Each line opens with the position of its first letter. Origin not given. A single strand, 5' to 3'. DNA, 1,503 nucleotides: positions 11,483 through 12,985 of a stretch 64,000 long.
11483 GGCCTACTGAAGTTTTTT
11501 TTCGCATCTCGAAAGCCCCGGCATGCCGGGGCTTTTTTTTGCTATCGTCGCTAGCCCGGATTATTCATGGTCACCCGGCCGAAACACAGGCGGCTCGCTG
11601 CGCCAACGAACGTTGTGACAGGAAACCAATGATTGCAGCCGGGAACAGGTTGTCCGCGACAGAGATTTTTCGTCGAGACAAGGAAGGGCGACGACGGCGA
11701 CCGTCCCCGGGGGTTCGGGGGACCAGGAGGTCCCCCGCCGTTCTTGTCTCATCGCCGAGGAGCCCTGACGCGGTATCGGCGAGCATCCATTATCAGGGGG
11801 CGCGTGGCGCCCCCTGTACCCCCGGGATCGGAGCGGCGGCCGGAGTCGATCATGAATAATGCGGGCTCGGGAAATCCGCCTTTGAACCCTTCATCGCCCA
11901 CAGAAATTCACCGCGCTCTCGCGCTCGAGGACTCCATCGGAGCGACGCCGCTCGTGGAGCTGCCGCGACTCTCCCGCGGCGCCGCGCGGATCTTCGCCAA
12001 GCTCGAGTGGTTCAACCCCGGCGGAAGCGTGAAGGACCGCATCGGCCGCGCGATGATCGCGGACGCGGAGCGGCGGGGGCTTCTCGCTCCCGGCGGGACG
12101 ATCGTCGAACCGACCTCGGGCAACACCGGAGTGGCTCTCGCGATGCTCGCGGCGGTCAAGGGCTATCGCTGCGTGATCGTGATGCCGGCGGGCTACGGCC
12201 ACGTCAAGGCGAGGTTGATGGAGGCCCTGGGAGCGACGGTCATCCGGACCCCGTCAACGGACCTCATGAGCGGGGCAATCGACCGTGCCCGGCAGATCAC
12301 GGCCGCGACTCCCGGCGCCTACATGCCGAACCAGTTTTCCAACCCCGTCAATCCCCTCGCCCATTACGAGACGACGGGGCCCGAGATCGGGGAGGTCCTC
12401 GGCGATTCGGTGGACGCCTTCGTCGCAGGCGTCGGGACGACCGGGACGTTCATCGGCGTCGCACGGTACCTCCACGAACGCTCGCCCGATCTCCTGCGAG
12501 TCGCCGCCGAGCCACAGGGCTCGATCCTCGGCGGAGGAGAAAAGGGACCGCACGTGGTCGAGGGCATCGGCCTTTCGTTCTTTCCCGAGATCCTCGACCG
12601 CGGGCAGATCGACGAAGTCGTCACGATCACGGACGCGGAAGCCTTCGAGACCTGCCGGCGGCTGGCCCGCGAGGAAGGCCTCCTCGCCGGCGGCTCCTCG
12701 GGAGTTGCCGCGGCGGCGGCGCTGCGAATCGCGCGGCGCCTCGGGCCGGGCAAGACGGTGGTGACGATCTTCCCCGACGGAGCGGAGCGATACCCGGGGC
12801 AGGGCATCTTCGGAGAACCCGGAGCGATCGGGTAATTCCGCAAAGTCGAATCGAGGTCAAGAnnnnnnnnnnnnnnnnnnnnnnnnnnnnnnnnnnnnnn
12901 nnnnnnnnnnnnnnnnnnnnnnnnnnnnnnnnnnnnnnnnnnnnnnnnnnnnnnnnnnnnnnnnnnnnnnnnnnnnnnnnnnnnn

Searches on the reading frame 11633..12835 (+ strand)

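Call 50: search_protein_families(library=ncbifam, proteins=[window:11633-12835:+], max_evalue=1e-10)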
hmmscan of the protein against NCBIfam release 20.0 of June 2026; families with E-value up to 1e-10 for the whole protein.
window:11633-12835:+ (400 aa): 18 families
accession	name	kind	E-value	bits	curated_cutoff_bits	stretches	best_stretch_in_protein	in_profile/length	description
TIGR01139.1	cysK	equivalog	6.6e-103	344.1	350.95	1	99-387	2-292/298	cysteine synthase A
TIGR01136.1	cysKM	subfamily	7.1e-102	340.8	344.15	1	99-392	2-298/299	cysteine synthase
TIGR01137.1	cysta_beta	equivalog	2.9e-95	319.6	510.25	1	99-387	6-305/457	cystathionine beta-synthase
NF007989.0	PRK10717.1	equivalog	4.3e-93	312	387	1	99-389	9-314/334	cysteine synthase A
NF008735.0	PRK11761.1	equivalog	4.1e-78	262.6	413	1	97-394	5-295/296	cysteine synthase CysM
TIGR03945.1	PLP_SbnA_fam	equivalog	1.5e-76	257.4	349.95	1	99-387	2-294/304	2,3-diaminopropionate biosynthesis protein SbnA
TIGR01138.1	cysM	equivalog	1.4e-75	254.6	394.2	1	98-393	2-290/290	cysteine synthase B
NF053679.1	CysteaSynCapA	equivalog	3.9e-57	193.5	600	1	98-387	10-314/329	cysteate synthase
NF004996.0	PRK06381.1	equivalog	3.5e-20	72.2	266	1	104-278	15-185/319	threonine synthase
NF005292.0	PRK06815.1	equivalog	8.4e-18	64.5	371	1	96-295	13-205/320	threonine/serine dehydratase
NF052478.1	CystDsulMYC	equivalog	5.2e-16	58.9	600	1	119-388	38-321/354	L-cysteine desulfhydrase Cds1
NF006094.0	PRK08246.1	subfamily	2.7e-14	53.3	331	1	98-296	17-202/310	serine/threonine dehydratase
NF040741.1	ornith_OrtB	equivalog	7.8e-14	51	550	0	97-185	52-145/464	2-amino-4-oxopentanoate thiolase subunit OrtB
TIGR00260.1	thrC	equivalog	8.1e-14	51.5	167.1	0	104-200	22-121/340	threonine synthase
NF004170.0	PRK05638.1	equivalog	2.7e-13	49.3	421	0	96-222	60-178/442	threonine synthase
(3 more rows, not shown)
